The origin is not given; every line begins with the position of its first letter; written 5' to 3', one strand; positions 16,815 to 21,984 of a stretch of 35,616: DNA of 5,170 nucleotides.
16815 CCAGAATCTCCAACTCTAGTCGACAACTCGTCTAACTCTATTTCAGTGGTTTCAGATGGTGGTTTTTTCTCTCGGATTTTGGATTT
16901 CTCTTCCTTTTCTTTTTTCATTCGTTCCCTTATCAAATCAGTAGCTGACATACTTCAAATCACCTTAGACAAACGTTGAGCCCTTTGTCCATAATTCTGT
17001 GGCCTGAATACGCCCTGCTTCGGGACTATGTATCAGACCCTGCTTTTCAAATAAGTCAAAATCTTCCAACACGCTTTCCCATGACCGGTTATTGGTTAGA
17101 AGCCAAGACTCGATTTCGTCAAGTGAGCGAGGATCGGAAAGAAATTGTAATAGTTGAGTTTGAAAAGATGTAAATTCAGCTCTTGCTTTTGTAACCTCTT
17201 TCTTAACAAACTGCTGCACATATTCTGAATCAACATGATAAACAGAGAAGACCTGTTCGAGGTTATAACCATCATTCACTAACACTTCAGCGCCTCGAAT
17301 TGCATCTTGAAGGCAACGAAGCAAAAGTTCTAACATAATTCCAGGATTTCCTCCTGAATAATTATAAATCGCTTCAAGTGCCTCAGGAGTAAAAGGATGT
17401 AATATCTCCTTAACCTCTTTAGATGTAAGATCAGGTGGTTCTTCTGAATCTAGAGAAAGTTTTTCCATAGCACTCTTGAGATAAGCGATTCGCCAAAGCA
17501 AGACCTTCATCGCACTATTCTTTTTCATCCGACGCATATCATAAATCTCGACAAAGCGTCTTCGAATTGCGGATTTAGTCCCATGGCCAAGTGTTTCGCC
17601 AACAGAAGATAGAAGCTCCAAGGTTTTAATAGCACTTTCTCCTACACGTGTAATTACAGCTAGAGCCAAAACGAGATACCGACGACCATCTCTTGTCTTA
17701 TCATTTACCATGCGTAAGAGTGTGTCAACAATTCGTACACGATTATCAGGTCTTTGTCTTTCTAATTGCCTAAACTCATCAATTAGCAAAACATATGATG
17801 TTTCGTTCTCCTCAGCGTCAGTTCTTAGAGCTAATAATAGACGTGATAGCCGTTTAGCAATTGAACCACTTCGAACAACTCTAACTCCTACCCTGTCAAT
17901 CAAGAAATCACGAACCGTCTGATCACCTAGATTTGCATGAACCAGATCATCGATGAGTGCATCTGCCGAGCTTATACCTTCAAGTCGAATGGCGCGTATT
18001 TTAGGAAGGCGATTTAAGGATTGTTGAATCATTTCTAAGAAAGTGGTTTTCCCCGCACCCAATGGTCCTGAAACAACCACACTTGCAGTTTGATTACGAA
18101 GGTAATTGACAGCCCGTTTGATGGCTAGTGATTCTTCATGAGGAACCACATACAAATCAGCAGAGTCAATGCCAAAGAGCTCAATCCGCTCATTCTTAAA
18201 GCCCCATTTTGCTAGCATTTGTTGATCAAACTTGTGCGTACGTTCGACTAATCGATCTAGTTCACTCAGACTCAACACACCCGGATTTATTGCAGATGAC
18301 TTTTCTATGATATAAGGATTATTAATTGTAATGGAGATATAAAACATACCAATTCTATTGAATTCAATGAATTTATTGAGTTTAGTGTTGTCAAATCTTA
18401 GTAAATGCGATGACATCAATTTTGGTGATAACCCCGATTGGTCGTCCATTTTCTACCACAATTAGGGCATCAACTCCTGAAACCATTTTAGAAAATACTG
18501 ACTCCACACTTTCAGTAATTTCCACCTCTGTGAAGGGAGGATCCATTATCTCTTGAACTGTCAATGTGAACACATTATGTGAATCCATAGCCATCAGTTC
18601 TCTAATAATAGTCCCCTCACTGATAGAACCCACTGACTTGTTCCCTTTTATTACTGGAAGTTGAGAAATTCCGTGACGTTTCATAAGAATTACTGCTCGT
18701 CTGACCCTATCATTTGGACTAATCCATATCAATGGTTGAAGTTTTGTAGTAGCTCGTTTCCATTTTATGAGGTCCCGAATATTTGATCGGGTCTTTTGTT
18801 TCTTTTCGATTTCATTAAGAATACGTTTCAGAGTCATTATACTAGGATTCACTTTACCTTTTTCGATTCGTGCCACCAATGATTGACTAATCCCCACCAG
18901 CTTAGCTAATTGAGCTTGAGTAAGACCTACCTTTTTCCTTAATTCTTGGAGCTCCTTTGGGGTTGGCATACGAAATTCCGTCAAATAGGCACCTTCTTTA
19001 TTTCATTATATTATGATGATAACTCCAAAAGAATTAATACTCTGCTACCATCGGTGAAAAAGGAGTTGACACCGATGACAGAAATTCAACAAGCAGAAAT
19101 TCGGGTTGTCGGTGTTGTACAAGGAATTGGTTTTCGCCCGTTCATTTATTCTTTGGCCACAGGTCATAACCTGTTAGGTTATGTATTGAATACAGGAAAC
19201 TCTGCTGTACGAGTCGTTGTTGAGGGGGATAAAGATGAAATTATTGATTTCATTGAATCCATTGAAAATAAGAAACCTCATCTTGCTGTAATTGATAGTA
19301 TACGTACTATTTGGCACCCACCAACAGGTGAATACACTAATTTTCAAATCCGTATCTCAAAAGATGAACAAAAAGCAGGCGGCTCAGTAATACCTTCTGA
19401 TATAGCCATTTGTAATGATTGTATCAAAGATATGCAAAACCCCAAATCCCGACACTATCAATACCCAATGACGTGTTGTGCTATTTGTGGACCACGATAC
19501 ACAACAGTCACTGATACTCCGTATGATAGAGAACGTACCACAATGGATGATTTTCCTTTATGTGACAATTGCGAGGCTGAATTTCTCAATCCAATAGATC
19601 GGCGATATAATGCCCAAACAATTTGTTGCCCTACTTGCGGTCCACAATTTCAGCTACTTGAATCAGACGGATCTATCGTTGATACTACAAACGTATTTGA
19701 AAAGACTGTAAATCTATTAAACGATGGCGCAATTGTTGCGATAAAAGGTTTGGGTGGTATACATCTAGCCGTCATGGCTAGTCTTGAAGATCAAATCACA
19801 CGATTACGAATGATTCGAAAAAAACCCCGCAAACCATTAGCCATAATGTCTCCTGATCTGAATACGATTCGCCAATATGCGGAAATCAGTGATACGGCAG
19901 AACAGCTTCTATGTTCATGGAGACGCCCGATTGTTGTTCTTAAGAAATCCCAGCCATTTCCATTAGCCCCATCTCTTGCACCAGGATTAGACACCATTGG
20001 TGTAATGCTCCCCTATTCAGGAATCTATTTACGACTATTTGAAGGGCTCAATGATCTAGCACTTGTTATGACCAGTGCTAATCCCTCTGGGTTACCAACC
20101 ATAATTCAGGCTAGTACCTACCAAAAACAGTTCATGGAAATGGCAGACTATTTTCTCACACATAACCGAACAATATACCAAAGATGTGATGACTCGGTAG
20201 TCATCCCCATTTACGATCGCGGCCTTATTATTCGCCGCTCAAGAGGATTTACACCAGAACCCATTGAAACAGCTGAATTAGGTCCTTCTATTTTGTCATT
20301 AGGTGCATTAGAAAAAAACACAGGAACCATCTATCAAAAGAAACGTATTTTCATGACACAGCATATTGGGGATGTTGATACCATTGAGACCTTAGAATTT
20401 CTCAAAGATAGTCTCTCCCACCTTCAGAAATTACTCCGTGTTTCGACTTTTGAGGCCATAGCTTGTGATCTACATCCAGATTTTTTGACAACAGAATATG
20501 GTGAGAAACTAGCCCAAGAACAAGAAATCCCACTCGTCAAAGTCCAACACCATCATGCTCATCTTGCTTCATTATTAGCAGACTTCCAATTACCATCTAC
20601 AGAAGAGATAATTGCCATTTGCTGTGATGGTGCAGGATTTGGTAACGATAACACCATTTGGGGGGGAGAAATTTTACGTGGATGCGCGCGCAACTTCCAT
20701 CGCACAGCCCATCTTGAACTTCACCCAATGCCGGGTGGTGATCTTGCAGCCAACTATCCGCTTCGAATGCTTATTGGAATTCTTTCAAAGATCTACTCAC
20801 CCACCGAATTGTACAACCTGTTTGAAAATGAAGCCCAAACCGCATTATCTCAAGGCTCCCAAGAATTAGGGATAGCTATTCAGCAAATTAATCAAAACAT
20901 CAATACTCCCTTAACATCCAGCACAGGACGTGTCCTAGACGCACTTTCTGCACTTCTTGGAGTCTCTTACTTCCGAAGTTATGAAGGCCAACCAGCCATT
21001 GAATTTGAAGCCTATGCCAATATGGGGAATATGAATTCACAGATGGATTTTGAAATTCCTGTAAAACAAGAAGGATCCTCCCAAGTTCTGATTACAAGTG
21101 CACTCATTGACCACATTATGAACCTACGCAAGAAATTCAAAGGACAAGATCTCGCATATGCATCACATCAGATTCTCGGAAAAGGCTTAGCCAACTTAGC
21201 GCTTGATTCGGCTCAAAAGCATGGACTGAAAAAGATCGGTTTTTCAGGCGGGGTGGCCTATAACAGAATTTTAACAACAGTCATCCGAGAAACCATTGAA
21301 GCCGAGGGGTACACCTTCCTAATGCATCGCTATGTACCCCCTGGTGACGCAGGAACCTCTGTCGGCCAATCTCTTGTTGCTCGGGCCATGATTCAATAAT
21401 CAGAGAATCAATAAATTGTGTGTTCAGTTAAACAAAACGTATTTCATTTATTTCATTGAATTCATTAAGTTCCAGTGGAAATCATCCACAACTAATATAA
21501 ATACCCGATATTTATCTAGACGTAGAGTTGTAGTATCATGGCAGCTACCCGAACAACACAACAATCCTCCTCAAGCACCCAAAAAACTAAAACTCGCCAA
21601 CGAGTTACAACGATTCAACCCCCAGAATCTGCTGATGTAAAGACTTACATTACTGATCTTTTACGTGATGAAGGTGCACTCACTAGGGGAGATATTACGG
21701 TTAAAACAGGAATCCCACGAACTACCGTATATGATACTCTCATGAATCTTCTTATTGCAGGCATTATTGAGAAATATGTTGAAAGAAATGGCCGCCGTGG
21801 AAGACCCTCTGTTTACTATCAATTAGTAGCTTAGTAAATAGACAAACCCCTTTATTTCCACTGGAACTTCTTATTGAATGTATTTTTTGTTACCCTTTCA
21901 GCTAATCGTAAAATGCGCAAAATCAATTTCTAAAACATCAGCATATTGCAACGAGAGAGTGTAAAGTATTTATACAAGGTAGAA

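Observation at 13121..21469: Arrays of a tandem 9-bp palindromic box (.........) occupy almost every intergenic gap over 8.4 kb on one side of oriC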

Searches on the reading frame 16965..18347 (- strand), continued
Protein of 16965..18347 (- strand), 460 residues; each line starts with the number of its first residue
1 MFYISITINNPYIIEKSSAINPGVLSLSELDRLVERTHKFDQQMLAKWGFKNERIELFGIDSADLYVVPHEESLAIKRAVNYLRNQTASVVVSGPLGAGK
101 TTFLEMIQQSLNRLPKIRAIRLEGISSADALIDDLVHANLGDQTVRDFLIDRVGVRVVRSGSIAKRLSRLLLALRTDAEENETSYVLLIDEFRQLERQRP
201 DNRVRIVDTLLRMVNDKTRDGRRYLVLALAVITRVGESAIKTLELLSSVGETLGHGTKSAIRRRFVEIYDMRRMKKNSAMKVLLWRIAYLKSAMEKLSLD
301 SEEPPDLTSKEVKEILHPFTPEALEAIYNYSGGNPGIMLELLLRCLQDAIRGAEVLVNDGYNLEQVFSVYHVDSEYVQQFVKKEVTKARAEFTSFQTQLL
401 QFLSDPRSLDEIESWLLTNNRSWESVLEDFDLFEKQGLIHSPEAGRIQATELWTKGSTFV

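Call 76: find_encoding_contigs(protein=P0069, flank=10000, max_places=2)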
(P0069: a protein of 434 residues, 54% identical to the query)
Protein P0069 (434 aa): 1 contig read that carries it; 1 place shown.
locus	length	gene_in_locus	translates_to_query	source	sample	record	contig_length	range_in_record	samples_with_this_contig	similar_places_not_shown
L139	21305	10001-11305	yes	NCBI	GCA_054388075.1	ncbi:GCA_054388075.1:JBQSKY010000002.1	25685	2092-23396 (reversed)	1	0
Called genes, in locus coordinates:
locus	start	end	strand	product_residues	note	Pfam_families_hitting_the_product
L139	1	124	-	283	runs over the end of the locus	PF00571:CBS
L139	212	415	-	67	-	PF03911:Sec61_beta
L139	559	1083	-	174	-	PF03367:Zn_ribbon_ZPR1, PF22794:jr-ZPR1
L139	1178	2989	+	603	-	PF09843:DUF2070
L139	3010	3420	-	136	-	-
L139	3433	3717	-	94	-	-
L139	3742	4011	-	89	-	-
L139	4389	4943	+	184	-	PF01558:POR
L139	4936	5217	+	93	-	-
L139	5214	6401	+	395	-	PF01855:POR_N, PF17147:PFOR_II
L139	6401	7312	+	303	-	PF02775:TPP_enzyme_C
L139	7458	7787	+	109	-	PF01918:Alba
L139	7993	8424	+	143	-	PF04008:Adenosine_kin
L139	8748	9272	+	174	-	-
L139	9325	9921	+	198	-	PF01381:HTH_3, PF13560:HTH_31, PF00571:CBS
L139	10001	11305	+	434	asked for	PF01637:ATPase_2 (weak), PF00004:AAA (weak), PF13401:AAA_22 (weak)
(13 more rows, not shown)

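Call 91: search_protein_families(library=padloc, proteins=[window:16965-18347:-], max_evalue=0.01)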
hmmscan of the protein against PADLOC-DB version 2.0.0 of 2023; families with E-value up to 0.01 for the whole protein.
window:16965-18347:- (460 aa): 3 families
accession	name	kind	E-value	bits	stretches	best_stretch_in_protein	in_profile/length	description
PDLC04140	mad8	-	6.1e-05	20.7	0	88-119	28-62/314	mads_8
PDLC04959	PDC-S20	-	0.00097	16.8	1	89-113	40-66/464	-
PDLC00914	TRIP13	-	0.0058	14.1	0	78-119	62-103/302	TRIP13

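Call 92: search_protein_families(library=phrogs, proteins=[window:16965-18347:-], max_evalue=0.01)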
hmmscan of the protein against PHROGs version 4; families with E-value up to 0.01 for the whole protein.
window:16965-18347:- (460 aa): 4 families
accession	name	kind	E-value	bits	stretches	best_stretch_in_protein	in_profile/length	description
phrog_13260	-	unknown function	0.0015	18.5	0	78-121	32-74/497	-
phrog_5846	-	DNA, RNA and nucleotide metabolism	0.0024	18.2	0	85-120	35-67/380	clamp loader of DNA polymerase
phrog_761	-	other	0.005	17.5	1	89-118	21-49/362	thymidylate kinase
phrog_7998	-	unknown function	0.0089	16.2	0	75-115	28-69/339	-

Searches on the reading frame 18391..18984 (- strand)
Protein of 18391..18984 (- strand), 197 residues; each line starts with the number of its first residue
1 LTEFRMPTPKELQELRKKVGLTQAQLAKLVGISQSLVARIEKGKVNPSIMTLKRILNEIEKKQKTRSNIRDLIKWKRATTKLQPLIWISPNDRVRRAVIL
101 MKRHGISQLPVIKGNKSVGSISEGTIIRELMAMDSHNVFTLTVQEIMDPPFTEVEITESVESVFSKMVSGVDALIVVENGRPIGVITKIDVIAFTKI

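Call 8: search_protein_families(library=pfam, proteins=[window:18391-18984:-], max_evalue=0.01)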
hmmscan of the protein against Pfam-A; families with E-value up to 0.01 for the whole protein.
window:18391-18984:- (197 aa): 13 families
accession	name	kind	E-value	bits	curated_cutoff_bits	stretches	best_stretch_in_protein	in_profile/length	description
PF00571.33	CBS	-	1.1e-18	67.7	24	2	143-193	1-53/57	CBS domain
PF01381.28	HTH_3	-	8.4e-15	55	23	1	12-57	1-46/55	Helix-turn-helix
PF13560.12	HTH_31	-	2.9e-11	43.9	27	1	11-56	5-51/64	Helix-turn-helix domain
PF12844.13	HTH_19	-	1.6e-08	34.8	30.2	1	12-58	4-50/64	Helix-turn-helix domain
PF13443.12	HTH_26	-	1.7e-05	25.4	22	1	12-56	2-47/63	Cro/C1-type HTH DNA-binding domain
PF15731.11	MqsA_antitoxin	-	5.1e-05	23.8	30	1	8-59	70-120/131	Antitoxin component of bacterial toxin-antitoxin system, MqsA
PF13412.12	HTH_24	-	5.5e-05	23.1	21.9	1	12-39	9-36/48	Winged helix-turn-helix DNA-binding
PF13744.12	HTH_37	-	0.00012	22.2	27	1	11-47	22-58/80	Helix-turn-helix domain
PF20432.4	Xre-like-HTH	-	0.00021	21.9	25.8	1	12-47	15-52/63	Antitoxin Xre-like helix-turn-helix domain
PF20803.2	PaaX_M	-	0.0008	19.9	24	1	60-112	17-69/83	PaaX protein central Cas2-like domain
PF17762.8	HTH_ParB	-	0.002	18.7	22.6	1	11-38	11-38/102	ParB HTH domain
PF13413.12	HTH_25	-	0.0025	18.1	24.6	1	12-45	2-35/62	Helix-turn-helix domain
PF22495.2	HTH_92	-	0.0053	16.5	27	0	14-45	2-33/45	RsaL-like HTH domain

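Call 37: search_protein_families(library=ncbifam, proteins=[window:18391-18984:-], max_evalue=1)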
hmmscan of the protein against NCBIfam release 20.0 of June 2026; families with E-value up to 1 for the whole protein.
window:18391-18984:- (197 aa): 41 families (the best 25 are shown)
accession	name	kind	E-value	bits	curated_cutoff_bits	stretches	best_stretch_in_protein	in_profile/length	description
TIGR01137.1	cysta_beta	equivalog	1.7e-16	59.9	510.25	1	50-194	315-455/457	cystathionine beta-synthase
TIGR03070.1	couple_hipB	subfamily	2.3e-12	46.7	71.65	1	12-57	7-52/58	type II toxin-antitoxin system Y4mF family antitoxin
NF041951.1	phage_RstR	subfamily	2.3e-10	40.7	80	1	6-56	1-51/108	RstR family transcriptional repressor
NF053863.1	DS11_antiphage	equivalog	9.6e-10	38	260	1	60-191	60-188/305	CBS domain-containing anti-phage protein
NF007408.0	PRK09943.1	equivalog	9.7e-10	38.3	211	1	2-57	2-57/185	HTH-type transcriptional regulator PuuR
TIGR03830.1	CxxCG_CxxCG_HTH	subfamily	4.6e-09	36.1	61.8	1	8-69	66-126/127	type II TA system antitoxin MqsA family protein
NF041552.1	TF_PrdR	equivalog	9.6e-09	34.1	795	2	26-130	29-125/577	sigma-54 dependent transcriptional regulator PrdR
NF041630.1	CBS_CbpB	equivalog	3e-08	33.6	125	1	88-191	24-131/143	cyclic-di-AMP-binding protein CbpB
NF006015.0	PRK08154.1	subfamily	5.4e-07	29.1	204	1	11-61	34-84/314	anaerobic benzoate catabolism transcriptional regulator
TIGR00270.2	TIGR00270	equivalog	3.1e-06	27.1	110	1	12-55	80-123/159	multiprotein bridging factor aMBF1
NF047542.1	telomere_Tap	equivalog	5.3e-06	25.4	600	1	5-67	15-80/695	telomere-associated protein Tap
NF007271.0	PRK09726.1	equivalog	1.7e-05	24.7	79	1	12-61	17-66/88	type II toxin-antitoxin system antitoxin HipB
NF007257.0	PRK09706.1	subfamily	4e-05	23.4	101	1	12-55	10-53/135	transcriptional repressor DicA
NF041493.1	MobT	equivalog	4.2e-05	22.5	600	1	12-63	1-52/383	MobT family relaxase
NF041569.1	A-tRNAntase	equivalog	5.2e-05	21.7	1440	1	65-193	297-424/880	A-adding tRNA nucleotidyltransferase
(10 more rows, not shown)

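Call 91: search_protein_families(library=padloc, proteins=[window:18391-18984:-], max_evalue=0.01)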
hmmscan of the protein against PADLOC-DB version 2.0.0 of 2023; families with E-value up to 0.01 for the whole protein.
window:18391-18984:- (197 aa): 21 families
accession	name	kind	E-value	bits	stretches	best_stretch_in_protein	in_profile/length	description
PDLC02926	HTH_VI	-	5.1e-11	40.7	1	11-58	5-52/92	-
PDLC04142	capH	-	4.5e-10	38.5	1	6-63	5-60/103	capH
PDLC03947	RmrA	-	5.2e-07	26.8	1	4-59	8-63/383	-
PDLC03952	RmrA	-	5.7e-07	26.7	1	5-61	20-76/395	-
PDLC03951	RmrA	-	6.4e-07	26.7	1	9-60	10-61/400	-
PDLC03953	RmrA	-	1e-06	26.2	1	9-57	7-55/373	-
PDLC03954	RmrA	-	1.4e-05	22.2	1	8-59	11-62/380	-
PDLC03665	Control_protein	-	2e-05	22.7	1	8-56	9-58/77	control protein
PDLC03949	RmrA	-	2.5e-05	21.3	1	8-59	3-54/363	-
PDLC03664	Control_protein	-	2.7e-05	22.5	1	11-54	17-60/74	control protein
PDLC03944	RmrA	-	0.00024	18.3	1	10-59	9-58/384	-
PDLC03955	RmrA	-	0.001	16.4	1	9-55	22-68/371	-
PDLC03669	Control_protein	-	0.0011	17.2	1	8-62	10-64/96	control protein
PDLC03946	RmrA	-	0.0012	15.7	1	10-57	5-52/357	-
PDLC03945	RmrA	-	0.0015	15.7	1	10-56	5-51/394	-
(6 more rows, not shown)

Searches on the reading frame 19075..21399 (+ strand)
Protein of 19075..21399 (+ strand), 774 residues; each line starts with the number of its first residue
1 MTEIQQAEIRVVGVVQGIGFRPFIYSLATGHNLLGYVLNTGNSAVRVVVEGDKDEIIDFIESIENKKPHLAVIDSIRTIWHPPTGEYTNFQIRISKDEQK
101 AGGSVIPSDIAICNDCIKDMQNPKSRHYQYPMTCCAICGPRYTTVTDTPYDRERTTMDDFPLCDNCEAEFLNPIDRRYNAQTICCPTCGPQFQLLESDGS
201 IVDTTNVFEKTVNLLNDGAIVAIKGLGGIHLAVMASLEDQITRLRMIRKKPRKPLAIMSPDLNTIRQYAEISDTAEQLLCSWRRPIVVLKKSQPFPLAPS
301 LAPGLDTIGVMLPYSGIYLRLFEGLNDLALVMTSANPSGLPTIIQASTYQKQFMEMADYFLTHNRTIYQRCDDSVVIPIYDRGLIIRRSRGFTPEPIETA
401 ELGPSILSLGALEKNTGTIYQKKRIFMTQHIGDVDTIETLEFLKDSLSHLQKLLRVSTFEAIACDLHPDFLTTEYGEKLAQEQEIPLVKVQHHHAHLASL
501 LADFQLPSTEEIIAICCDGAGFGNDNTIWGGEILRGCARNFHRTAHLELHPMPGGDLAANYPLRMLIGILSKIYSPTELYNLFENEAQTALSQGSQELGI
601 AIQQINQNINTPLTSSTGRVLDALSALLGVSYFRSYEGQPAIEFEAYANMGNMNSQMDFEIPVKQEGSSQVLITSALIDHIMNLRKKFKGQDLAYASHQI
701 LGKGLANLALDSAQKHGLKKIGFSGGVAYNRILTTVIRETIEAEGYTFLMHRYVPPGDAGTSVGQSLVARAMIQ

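Call 8: search_protein_families(library=pfam, proteins=[window:19075-21399:+], max_evalue=0.01)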
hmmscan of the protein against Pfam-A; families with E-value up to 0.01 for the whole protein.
window:19075-21399:+ (774 aa): 6 families
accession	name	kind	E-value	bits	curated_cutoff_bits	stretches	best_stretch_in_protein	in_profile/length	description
PF22521.2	HypF_C_2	-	1e-64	219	27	1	515-765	2-241/241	Carbamoyltransferase, Kae1-like Domain, second subdomain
PF01300.24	Sua5_yciO_yrdC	-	2.1e-37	128.8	25.1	1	214-388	2-177/178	Telomere recombination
PF17788.7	HypF_C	-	2.6e-29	102.3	23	1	404-503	4-99/99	HypF Kae1-like domain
PF07503.17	zf-HYPF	-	5.7e-25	87.3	23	2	162-194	1-33/34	HypF finger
PF00708.24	Acylphosphatase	-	5e-20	72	22.5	1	8-92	2-85/85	Acylphosphatase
PF00814.31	TsaD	-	4e-07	30.5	24.8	1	607-748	127-247/264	tRNA N6-adenosine threonylcarbamoyltransferase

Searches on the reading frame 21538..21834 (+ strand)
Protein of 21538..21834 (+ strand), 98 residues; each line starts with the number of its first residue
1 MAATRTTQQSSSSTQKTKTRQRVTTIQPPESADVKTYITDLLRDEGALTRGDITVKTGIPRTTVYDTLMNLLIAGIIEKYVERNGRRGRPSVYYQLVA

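Call 8: search_protein_families(library=pfam, proteins=[window:21538-21834:+], max_evalue=0.01)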
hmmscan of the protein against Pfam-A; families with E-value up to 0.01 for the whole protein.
window:21538-21834:+ (98 aa): 3 families
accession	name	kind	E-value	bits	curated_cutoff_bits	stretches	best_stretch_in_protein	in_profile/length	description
PF01978.25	TrmB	-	6.4e-08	32.8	25.6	1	32-93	9-62/68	Sugar-specific transcriptional regulator TrmB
PF03551.20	PadR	-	0.0036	17.7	27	1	60-96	30-65/75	Transcriptional regulator PadR-like family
PF12840.13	HTH_20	-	0.01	16.3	27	0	38-78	9-49/51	Helix-turn-helix domain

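Call 37: search_protein_families(library=ncbifam, proteins=[window:21538-21834:+], max_evalue=1)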
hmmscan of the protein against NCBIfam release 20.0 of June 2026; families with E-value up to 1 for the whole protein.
window:21538-21834:+ (98 aa): 15 families
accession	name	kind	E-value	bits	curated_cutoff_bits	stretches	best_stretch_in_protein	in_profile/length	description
NF040939.2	trans_reg_lrs14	equivalog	4.7e-06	26.6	90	1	32-96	22-85/103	Lrs14 family HTH-type transcriptional regulator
NF053606.1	Sta1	subfamily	5.3e-05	23.2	80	1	38-95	25-82/100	Sta1 family transcriptional regulator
NF047392.1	TransRegTrmBHalo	equivalog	0.00044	19.4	500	1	33-78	22-65/349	HTH-type sugar sensing transcriptional regulator TrmB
TIGR02787.1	codY_Gpos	equivalog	0.00059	19.1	267.2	1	10-79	161-230/251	GTP-sensing pleiotropic transcriptional regulator CodY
NF003170.0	PRK04158.1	equivalog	0.00065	19.1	255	1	5-78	159-232/259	GTP-sensing pleiotropic transcriptional regulator CodY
NF053756.1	MreA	equivalog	0.0094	15.8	100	1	42-97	26-81/110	MreA family transcriptional regulator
NF040851.1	tran_reg_TrmB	equivalog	0.014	14.6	600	1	34-79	21-64/338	HTH-type sugar-sensing transcriptional regulator TrmB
NF008273.0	PRK11050.1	equivalog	0.019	14.6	153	1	33-79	40-86/156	manganese-binding transcriptional regulator MntR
NF047390.1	TransRegTrmBL1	equivalog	0.024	13.6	650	1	37-78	23-62/341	HTH-type sugar sensing transcriptional regulator TrmBL1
NF053658.1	SSO5209_fam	equivalog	0.027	14.2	140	1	44-78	12-46/81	SSO5209 family protein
NF053602.1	Phr_regulator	exception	0.052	13.1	320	1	58-96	36-73/191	heat shock transcription regulator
NF053755.1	MsvR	equivalog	0.055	13.2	220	1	32-88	12-67/236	transcriptional factor MsvR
NF045910.1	Sul7s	equivalog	0.076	13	100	1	32-86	2-52/56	winged-helix single-stranded DNA-binding protein Sul7s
NF033788.1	HTH_metalloreg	subfamily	0.086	12.7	55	1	38-95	16-67/77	metalloregulator ArsR/SmtB family transcription factor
NF053758.1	ChrTpTrnRegChrS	equivalog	0.094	12.5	250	1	33-81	14-62/158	chromate efflux transcriptional regulator ChrS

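Call 91: search_protein_families(library=padloc, proteins=[window:21538-21834:+], max_evalue=0.01)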
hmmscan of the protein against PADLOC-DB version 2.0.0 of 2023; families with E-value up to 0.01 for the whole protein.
window:21538-21834:+ (98 aa): 5 families
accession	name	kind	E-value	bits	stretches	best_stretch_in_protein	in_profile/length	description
PDLC01858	CARF3--CARF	-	0.00077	17.4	1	38-82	149-192/204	-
PDLC01720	Csa3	-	0.00099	17.6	1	36-96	28-88/118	Csa3_1_CAS-I-II-III-IV-V-VI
PDLC03963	SoFic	-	0.001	16.5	1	13-95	275-353/361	-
PDLC01438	Csa3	-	0.0012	16.9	1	23-96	138-201/305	"CAS-I,CAS-II,CAS-III,CAS-IV,CAS-V,CAS-VI; associated_signaling"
PDLC01875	CARF3--CARF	-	0.002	15.9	1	29-93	142-201/219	-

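Call 92: search_protein_families(library=phrogs, proteins=[window:21538-21834:+], max_evalue=0.01)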
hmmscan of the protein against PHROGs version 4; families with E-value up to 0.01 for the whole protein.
window:21538-21834:+ (98 aa): 2 families
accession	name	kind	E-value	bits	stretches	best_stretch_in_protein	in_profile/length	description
phrog_142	-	moron, auxiliary metabolic gene and host takeover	0.00015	22.8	1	28-93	7-68/116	Ren-like exclusion protein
phrog_1123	-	unknown function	0.00071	20.4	1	11-97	11-97/112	-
